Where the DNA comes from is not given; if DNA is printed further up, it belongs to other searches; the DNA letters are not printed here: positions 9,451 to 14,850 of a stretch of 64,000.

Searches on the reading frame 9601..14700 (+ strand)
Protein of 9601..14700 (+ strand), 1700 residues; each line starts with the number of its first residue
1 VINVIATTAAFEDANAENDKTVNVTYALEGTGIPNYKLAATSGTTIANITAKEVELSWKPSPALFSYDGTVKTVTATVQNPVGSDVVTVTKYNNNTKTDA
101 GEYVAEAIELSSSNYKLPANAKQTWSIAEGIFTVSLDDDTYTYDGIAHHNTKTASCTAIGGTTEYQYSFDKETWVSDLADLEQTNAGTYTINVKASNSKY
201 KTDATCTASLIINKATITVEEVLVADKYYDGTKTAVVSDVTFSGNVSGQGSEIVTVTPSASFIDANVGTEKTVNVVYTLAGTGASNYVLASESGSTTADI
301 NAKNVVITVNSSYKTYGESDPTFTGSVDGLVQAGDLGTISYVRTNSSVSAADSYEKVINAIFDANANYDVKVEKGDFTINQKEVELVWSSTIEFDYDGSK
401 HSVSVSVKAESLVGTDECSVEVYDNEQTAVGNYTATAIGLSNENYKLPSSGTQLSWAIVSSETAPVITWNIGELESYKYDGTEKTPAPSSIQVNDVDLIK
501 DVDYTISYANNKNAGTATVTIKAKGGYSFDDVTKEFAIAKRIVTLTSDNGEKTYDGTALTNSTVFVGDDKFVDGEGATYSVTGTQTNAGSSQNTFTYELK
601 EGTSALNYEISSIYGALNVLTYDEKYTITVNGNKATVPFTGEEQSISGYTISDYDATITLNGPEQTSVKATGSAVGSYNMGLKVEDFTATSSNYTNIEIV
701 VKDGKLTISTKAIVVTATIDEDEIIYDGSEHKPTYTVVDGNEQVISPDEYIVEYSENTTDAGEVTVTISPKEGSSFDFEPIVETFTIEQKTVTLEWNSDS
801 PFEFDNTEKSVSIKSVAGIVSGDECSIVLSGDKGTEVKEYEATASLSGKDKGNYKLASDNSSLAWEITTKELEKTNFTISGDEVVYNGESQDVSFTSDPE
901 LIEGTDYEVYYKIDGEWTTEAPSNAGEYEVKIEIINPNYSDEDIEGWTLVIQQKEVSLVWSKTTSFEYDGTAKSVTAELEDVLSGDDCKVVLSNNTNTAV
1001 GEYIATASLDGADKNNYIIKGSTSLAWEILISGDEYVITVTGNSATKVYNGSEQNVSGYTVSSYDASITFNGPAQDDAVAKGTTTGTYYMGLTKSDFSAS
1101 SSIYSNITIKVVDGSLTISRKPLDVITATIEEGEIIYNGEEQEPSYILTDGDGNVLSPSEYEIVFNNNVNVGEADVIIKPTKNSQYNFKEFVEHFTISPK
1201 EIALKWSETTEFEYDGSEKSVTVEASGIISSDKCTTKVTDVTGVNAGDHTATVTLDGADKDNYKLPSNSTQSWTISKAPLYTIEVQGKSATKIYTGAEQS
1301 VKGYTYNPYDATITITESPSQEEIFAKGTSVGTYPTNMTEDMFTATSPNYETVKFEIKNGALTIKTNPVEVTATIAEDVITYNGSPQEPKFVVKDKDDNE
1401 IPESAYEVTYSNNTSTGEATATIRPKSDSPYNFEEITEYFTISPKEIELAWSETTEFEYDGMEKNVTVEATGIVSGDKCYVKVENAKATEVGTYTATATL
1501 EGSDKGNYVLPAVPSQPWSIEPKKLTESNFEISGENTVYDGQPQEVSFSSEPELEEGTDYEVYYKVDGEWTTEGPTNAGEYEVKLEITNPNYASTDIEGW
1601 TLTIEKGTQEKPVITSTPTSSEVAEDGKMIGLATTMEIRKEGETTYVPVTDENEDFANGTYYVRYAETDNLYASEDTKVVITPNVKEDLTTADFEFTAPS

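Call 10: search_protein_families(library=pfam, proteins=[window:9601-14700:+], max_evalue=0.01)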
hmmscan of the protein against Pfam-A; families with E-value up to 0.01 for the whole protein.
window:9601-14700:+ (1700 aa): 4 families
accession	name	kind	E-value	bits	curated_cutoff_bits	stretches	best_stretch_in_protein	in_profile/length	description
PF18657.6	YDG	-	1.1e-20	74.1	25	5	214-292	2-83/85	YDG domain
PF18887.5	MBG_3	-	1.5e-10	41.5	25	2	1536-1606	9-70/72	MBG domain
PF18676.6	MBG_2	-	7.9e-09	36.4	25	1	306-378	2-72/72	MBG domain (YGX type)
PF11160.13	Hva1_TUDOR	-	0.009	16.5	24.1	0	1370-1399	22-50/59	Hypervirulence associated proteins TUDOR domain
